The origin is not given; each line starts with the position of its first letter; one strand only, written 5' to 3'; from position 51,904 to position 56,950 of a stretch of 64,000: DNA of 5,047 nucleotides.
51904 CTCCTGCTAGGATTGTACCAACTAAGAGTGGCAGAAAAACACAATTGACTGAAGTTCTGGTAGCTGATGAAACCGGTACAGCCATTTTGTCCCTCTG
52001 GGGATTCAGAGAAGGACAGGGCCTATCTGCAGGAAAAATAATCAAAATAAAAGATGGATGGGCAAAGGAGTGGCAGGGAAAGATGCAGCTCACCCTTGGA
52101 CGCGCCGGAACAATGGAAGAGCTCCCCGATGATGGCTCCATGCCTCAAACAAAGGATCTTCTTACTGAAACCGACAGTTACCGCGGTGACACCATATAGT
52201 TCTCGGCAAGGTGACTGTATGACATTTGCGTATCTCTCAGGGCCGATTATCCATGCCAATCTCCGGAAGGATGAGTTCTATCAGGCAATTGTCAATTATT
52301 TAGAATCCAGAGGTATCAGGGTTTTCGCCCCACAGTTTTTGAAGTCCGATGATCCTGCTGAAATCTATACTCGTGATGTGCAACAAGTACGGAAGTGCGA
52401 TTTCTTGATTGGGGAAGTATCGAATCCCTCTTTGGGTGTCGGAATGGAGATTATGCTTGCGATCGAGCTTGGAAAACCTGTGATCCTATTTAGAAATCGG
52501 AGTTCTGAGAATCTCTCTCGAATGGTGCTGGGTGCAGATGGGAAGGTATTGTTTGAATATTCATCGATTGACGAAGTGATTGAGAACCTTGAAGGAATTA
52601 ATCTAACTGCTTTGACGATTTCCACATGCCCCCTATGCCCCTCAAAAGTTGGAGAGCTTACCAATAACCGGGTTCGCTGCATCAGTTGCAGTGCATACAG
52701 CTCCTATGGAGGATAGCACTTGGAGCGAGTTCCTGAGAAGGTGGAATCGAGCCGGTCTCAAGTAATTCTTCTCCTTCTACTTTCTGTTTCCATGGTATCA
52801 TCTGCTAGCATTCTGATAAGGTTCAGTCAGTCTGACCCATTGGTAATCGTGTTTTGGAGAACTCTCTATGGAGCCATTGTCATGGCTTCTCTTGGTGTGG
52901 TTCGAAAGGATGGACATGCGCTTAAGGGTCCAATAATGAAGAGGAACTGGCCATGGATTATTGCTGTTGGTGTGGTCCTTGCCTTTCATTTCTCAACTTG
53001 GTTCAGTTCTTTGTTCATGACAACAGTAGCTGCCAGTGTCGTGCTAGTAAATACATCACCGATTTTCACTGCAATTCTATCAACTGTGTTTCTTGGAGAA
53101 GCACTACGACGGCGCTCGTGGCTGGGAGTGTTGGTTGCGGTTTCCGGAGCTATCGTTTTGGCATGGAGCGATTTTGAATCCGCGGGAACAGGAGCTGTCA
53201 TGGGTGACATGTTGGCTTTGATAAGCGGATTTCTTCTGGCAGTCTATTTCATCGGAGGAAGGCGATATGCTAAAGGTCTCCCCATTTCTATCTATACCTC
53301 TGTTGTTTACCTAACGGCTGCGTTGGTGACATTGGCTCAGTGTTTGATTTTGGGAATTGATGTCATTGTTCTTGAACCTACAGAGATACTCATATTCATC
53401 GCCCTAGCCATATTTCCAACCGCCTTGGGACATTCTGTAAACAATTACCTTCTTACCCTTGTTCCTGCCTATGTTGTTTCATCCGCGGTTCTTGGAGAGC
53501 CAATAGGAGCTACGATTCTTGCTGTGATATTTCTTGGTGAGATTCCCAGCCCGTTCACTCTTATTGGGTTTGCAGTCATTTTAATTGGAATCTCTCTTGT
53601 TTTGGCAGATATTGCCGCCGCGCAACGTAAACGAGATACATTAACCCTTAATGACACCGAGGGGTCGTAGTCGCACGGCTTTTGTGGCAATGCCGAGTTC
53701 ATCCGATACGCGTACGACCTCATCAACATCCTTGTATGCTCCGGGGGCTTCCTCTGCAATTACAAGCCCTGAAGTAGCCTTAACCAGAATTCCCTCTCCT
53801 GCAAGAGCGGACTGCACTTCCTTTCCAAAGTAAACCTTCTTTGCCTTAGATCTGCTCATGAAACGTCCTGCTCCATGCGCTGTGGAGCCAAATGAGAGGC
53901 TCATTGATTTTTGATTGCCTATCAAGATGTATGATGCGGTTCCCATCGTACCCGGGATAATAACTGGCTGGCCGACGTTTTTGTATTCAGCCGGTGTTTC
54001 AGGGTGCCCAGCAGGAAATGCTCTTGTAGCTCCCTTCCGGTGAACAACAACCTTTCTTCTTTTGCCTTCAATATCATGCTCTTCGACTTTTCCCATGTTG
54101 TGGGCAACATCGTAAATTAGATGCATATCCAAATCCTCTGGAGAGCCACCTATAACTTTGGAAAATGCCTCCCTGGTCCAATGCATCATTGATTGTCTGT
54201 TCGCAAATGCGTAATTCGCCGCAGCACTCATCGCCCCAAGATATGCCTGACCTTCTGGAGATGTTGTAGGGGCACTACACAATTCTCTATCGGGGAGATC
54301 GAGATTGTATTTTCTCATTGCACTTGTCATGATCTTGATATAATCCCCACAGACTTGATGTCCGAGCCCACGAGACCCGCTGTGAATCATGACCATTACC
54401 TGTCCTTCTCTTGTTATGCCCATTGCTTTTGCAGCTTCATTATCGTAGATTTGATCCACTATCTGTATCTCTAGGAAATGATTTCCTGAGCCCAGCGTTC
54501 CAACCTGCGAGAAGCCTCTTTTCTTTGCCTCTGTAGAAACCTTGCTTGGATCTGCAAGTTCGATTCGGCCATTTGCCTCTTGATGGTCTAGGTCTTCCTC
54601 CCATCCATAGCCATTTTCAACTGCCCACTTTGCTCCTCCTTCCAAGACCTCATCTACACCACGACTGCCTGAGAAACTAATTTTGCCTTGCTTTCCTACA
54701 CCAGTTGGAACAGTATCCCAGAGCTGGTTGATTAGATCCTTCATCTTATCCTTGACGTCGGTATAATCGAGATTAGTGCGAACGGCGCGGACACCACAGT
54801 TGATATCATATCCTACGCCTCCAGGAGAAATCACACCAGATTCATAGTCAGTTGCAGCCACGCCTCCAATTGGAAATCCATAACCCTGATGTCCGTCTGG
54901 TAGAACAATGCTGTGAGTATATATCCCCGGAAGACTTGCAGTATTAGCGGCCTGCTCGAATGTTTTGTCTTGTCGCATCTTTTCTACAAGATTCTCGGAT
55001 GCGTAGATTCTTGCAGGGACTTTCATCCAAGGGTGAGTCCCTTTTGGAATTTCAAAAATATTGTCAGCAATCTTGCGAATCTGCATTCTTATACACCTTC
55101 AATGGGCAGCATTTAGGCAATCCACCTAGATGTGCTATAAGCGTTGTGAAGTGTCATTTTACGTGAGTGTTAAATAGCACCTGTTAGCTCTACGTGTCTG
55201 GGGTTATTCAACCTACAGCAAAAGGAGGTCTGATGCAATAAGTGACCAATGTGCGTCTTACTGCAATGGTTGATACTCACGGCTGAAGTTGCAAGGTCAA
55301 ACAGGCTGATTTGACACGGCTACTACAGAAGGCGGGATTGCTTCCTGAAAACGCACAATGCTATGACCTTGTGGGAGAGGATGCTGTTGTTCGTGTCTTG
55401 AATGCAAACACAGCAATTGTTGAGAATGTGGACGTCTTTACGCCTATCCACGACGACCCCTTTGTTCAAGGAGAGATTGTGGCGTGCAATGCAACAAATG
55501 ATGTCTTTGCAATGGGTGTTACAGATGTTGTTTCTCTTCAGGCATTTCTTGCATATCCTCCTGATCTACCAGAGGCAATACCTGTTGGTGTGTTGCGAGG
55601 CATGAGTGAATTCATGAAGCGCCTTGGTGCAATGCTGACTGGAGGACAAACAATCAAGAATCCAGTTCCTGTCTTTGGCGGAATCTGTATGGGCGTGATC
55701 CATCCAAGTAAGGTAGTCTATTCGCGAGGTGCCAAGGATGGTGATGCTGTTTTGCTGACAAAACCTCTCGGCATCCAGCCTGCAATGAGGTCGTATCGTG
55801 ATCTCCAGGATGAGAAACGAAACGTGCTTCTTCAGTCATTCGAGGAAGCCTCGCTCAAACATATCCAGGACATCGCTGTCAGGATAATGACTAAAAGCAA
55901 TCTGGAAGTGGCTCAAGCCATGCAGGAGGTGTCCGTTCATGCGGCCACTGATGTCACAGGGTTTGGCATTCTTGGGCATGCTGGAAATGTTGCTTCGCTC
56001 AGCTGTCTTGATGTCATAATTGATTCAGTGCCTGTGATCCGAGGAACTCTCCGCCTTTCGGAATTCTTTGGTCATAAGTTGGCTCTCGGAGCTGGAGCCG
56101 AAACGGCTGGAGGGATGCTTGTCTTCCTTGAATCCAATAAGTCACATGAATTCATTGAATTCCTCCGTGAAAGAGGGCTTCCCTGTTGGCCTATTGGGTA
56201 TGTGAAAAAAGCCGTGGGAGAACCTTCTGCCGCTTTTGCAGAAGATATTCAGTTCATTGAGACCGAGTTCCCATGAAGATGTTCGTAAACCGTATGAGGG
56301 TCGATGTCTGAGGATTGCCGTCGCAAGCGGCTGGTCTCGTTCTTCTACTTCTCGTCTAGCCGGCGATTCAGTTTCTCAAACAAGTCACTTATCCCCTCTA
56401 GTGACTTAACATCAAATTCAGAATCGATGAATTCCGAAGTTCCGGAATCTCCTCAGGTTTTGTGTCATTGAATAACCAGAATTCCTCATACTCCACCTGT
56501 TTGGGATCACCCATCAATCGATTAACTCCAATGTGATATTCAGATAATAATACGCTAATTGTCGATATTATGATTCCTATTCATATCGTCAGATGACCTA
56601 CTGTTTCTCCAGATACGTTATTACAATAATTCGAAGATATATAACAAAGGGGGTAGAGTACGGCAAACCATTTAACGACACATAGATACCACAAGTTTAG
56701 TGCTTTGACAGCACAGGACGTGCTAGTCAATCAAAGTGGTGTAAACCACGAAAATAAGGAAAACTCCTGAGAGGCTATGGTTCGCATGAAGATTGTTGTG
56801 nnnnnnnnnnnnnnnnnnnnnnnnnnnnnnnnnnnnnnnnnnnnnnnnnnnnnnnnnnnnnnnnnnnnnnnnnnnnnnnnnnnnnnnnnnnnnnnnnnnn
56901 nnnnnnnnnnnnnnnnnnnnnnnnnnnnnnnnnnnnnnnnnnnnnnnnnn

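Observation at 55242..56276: selD is a selenoprotein gene: in-frame UGA at the catalytic position, masked by the ORF track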

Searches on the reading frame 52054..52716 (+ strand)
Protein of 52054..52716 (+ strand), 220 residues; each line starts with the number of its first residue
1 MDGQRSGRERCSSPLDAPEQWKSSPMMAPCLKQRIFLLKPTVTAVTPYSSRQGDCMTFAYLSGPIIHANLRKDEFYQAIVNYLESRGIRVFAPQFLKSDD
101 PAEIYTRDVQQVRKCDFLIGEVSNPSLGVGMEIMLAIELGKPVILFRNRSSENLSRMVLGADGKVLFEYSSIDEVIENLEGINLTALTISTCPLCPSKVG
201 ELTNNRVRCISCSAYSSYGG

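Call 29: search_protein_families(library=pfam, proteins=[window:52054-52716:+], max_evalue=0.001)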
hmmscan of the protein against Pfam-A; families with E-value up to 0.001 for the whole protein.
window:52054-52716:+ (220 aa): 1 family
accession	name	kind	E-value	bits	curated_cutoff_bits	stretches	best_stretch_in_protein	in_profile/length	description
PF05014.21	Nuc_deoxyrib_tr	-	1e-11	45.5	28.8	1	60-152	2-102/117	Nucleoside 2-deoxyribosyltransferase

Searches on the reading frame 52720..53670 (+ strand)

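Call 29: search_protein_families(library=pfam, proteins=[window:52720-53670:+], max_evalue=0.001)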
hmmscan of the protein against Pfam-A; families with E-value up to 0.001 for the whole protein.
window:52720-53670:+ (316 aa): 2 families
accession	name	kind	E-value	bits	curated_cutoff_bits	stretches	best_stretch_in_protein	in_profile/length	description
PF00892.27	EamA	-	1.2e-32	113.5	28.2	2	16-147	4-133/135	EamA-like transporter family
PF03151.22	TPT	-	0.00054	19.9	30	1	67-149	55-137/291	Triose-phosphate Transporter family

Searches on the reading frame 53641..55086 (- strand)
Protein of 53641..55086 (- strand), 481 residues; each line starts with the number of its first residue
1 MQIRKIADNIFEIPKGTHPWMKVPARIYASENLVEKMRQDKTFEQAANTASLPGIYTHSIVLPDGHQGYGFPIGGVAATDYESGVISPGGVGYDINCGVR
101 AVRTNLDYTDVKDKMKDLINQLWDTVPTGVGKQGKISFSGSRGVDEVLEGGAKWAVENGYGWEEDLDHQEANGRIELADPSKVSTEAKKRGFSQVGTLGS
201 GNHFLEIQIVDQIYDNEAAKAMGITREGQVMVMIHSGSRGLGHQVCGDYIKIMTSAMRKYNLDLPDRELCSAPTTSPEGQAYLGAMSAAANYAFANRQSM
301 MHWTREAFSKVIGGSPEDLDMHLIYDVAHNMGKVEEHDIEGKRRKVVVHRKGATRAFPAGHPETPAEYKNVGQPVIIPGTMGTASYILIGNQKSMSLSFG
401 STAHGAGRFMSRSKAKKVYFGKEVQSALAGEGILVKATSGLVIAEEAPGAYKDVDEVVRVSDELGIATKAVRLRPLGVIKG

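Call 29: search_protein_families(library=pfam, proteins=[window:53641-55086:-], max_evalue=0.001)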
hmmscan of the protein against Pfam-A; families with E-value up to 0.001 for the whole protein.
window:53641-55086:- (481 aa): 1 family
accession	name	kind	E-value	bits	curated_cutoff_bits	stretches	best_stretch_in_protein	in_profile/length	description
PF01139.22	RtcB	-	8.5e-177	589.1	27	1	45-481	1-426/426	tRNA-splicing ligase RtcB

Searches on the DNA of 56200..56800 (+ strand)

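Call 16: search_rna_families(source=window, start=56200, end=56800, threshold=evalue, max_evalue=10, show_alignments=3)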
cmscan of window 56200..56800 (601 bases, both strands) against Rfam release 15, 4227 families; matches with E-value up to 10: 1.
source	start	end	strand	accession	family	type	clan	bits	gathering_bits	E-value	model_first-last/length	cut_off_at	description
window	56224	56254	-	RF01962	RMST_1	Gene; lncRNA;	-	13.1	40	2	1-61/61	no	Rhabdomyosarcoma 2 associated transcript conserved region 1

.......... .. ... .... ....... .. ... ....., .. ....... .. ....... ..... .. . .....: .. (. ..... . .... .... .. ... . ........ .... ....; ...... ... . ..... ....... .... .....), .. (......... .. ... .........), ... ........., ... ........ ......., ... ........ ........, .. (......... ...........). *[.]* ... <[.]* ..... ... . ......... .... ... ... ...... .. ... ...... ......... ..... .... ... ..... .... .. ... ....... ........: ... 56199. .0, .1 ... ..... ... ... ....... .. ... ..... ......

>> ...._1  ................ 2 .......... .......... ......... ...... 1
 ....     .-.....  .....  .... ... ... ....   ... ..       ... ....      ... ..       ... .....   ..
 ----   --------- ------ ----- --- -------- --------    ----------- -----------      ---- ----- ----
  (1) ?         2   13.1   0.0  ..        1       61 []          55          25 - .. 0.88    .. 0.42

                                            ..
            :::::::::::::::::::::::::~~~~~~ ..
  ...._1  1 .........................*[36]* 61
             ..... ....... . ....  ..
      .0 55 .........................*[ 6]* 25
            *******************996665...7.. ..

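Call 30: build_rna_model(alignment_id=A1, structure=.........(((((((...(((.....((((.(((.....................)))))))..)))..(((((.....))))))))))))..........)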
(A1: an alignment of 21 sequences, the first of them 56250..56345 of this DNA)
Model R1 built from alignment A1 (21 sequences, 102 columns); structure: as given.
model positions 96; base pairs 22; branch points 1; effective number of sequences 1.87; information 0.596 bits per position. Calibrated on 0.2 Mb of random sequence (short: E-values are rough).
structure used (alignment columns):
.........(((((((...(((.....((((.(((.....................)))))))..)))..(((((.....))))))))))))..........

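Call 31: search_with_rna_model(model_id=R1, sources=[window, L001, L002, L003, L004, L005, L006, L007, L008, L009, L010, L011, L012, L013, L014, L015, L016, L017, L018, L019, L020], max_evalue=10, make_alignment=true, show_alignments=1)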
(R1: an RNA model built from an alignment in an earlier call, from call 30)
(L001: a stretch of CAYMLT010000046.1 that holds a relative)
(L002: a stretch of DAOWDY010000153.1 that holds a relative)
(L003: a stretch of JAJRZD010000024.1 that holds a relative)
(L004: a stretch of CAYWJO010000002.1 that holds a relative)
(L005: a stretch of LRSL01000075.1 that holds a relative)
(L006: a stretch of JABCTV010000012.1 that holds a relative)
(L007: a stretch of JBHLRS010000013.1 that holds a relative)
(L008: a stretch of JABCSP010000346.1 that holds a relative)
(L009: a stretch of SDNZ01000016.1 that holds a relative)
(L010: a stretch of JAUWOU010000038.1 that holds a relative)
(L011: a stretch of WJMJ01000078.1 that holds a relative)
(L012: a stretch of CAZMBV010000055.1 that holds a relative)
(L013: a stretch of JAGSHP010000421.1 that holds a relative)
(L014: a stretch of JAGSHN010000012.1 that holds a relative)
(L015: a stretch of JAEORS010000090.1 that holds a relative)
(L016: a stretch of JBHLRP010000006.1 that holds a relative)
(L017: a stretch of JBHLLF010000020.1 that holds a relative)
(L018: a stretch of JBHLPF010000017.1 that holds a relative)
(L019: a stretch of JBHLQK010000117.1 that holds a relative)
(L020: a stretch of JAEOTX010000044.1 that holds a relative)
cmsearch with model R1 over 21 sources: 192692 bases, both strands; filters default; matches with E-value up to 10: 24.
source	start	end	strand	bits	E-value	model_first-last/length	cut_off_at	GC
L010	3140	3235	+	102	3.4e-28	1-96/96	no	0.5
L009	3997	4092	+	101.8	3.8e-28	1-96/96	no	0.54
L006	2097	2193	+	98.2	4.7e-27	1-96/96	no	0.47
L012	4000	4095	+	97.7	6.9e-27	1-96/96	no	0.52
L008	1809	1905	+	96.7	1.4e-26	1-96/96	no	0.45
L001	4003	4098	+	95.4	3.5e-26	1-96/96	no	0.49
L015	2255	2351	+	94.4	7e-26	1-96/96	no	0.56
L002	2714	2810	+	91.9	3.9e-25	1-96/96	no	0.52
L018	4003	4101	+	91.2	6.2e-25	1-96/96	no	0.54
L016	3997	4095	+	90.9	8e-25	1-96/96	no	0.52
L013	4009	4104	+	90.8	8.8e-25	1-96/96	no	0.56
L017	3997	4095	+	88.7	3.7e-24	1-96/96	no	0.53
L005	4000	4095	+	87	1.3e-23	1-96/96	no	0.56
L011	3997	4093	+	86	2.4e-23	1-96/96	no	0.45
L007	4000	4097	+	85.2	4.4e-23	1-96/96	no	0.57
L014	4003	4100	+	84.6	6.4e-23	1-96/96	no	0.65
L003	4003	4098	+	79.7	2.1e-21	1-96/96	no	0.55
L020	3997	4095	+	79.6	2.2e-21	1-96/96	no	0.54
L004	4000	4096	+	79.6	2.2e-21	1-96/96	no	0.51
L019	3997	4095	+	76.1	2.5e-20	1-96/96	no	0.56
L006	3616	3652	+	9.8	3.8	23-59/96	no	0.35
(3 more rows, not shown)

Alignment A2: 24 matches aligned to the model, 117 columns, each read 5' to 3' on its own strand. Consensus structure (alignment columns), stored with it:
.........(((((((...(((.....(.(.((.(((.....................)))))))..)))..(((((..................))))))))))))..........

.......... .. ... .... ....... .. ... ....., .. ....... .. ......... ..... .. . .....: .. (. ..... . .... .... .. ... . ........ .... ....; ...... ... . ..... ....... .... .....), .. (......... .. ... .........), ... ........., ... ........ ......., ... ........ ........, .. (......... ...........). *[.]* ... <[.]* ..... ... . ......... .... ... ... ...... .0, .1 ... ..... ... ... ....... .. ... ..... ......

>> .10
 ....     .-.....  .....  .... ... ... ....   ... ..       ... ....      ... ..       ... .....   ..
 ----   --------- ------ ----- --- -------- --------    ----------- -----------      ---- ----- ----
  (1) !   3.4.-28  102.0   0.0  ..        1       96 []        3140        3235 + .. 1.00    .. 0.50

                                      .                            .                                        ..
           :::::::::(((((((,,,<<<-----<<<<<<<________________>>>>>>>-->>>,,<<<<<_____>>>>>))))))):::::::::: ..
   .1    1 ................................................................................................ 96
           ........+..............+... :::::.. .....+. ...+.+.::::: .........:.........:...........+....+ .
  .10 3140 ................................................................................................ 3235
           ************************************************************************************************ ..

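Call 32: search_with_rna_model(model_id=R1, sources=[window, L001, L002, L003, L004, L005, L006, L007, L008, L009, L010, L011, L012, L013, L014, L015, L016, L017, L018, L019, L020], max_evalue=0.00001, make_alignment=true, show_alignments=0)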
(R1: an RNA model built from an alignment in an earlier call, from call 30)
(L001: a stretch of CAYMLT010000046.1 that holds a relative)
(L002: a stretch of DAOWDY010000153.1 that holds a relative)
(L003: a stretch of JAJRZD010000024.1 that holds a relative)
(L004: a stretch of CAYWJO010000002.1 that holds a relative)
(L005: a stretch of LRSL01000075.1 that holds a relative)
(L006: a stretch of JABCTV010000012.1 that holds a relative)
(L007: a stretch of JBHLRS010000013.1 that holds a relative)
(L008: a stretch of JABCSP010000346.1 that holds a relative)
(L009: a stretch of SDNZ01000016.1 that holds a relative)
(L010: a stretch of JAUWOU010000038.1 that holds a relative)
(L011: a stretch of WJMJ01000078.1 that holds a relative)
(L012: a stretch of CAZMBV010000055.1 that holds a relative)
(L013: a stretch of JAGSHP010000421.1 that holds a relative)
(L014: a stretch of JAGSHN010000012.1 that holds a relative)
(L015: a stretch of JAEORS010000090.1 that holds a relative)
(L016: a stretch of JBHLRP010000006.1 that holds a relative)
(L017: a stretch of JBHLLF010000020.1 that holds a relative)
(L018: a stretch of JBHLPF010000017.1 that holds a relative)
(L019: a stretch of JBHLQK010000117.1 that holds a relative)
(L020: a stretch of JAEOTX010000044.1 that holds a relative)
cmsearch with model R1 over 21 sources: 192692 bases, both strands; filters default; matches with E-value up to 0.00001: 21.
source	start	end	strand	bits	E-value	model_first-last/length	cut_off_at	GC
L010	3140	3235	+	102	3.4e-28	1-96/96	no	0.5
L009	3997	4092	+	101.8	3.8e-28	1-96/96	no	0.54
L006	2097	2193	+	98.2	4.7e-27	1-96/96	no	0.47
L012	4000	4095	+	97.7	6.9e-27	1-96/96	no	0.52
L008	1809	1905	+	96.7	1.4e-26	1-96/96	no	0.45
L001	4003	4098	+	95.4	3.5e-26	1-96/96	no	0.49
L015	2255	2351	+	94.4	7e-26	1-96/96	no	0.56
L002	2714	2810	+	91.9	3.9e-25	1-96/96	no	0.52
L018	4003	4101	+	91.2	6.2e-25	1-96/96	no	0.54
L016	3997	4095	+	90.9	8e-25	1-96/96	no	0.52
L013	4009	4104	+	90.8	8.8e-25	1-96/96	no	0.56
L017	3997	4095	+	88.7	3.7e-24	1-96/96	no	0.53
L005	4000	4095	+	87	1.3e-23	1-96/96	no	0.56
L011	3997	4093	+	86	2.4e-23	1-96/96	no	0.45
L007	4000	4097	+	85.2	4.4e-23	1-96/96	no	0.57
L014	4003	4100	+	84.6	6.4e-23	1-96/96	no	0.65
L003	4003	4098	+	79.7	2.1e-21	1-96/96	no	0.55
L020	3997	4095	+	79.6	2.2e-21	1-96/96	no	0.54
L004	4000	4096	+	79.6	2.2e-21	1-96/96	no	0.51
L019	3997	4095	+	76.1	2.5e-20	1-96/96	no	0.56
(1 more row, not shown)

Alignment A3: 21 matches aligned to the model, 104 columns, each read 5' to 3' on its own strand. Consensus structure (alignment columns), stored with it:
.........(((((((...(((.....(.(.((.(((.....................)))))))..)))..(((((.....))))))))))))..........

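Call 59: search_with_rna_model(model_id=R1, sources=[L021, L022], max_evalue=10, filters=off, show_alignments=2)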
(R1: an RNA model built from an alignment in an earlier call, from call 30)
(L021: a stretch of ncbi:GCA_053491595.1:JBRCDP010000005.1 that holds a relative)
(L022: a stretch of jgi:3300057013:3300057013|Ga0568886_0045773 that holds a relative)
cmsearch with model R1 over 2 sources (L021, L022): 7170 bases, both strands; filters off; matches with E-value up to 10: 14.
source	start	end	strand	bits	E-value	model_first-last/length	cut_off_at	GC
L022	1603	1699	+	59.1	1.4e-16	1-96/96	no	0.4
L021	2512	2608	+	12.3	0.025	1-96/96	no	0.48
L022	572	675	-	8.2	0.42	1-96/96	no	0.49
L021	460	511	+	6.2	1.7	1-96/96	no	0.4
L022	2455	2515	-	6.1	1.9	1-96/96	no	0.44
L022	2610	2646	-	6.1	1.9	1-96/96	no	0.43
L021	2582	2657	-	5.9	2.1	1-96/96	no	0.46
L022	1163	1182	-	5.8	2.4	1-96/96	no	0.35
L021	3581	3615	+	5.2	3.6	1-96/96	no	0.49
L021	2098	2184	+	4.8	4.6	1-96/96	no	0.46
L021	974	1007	-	4.7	5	1-96/96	no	0.35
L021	1602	1668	-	3.9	8.5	1-96/96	no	0.54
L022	2460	2499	+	3.9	8.7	1-96/96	no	0.5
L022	1386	1410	-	3.8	9.3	1-96/96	no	0.36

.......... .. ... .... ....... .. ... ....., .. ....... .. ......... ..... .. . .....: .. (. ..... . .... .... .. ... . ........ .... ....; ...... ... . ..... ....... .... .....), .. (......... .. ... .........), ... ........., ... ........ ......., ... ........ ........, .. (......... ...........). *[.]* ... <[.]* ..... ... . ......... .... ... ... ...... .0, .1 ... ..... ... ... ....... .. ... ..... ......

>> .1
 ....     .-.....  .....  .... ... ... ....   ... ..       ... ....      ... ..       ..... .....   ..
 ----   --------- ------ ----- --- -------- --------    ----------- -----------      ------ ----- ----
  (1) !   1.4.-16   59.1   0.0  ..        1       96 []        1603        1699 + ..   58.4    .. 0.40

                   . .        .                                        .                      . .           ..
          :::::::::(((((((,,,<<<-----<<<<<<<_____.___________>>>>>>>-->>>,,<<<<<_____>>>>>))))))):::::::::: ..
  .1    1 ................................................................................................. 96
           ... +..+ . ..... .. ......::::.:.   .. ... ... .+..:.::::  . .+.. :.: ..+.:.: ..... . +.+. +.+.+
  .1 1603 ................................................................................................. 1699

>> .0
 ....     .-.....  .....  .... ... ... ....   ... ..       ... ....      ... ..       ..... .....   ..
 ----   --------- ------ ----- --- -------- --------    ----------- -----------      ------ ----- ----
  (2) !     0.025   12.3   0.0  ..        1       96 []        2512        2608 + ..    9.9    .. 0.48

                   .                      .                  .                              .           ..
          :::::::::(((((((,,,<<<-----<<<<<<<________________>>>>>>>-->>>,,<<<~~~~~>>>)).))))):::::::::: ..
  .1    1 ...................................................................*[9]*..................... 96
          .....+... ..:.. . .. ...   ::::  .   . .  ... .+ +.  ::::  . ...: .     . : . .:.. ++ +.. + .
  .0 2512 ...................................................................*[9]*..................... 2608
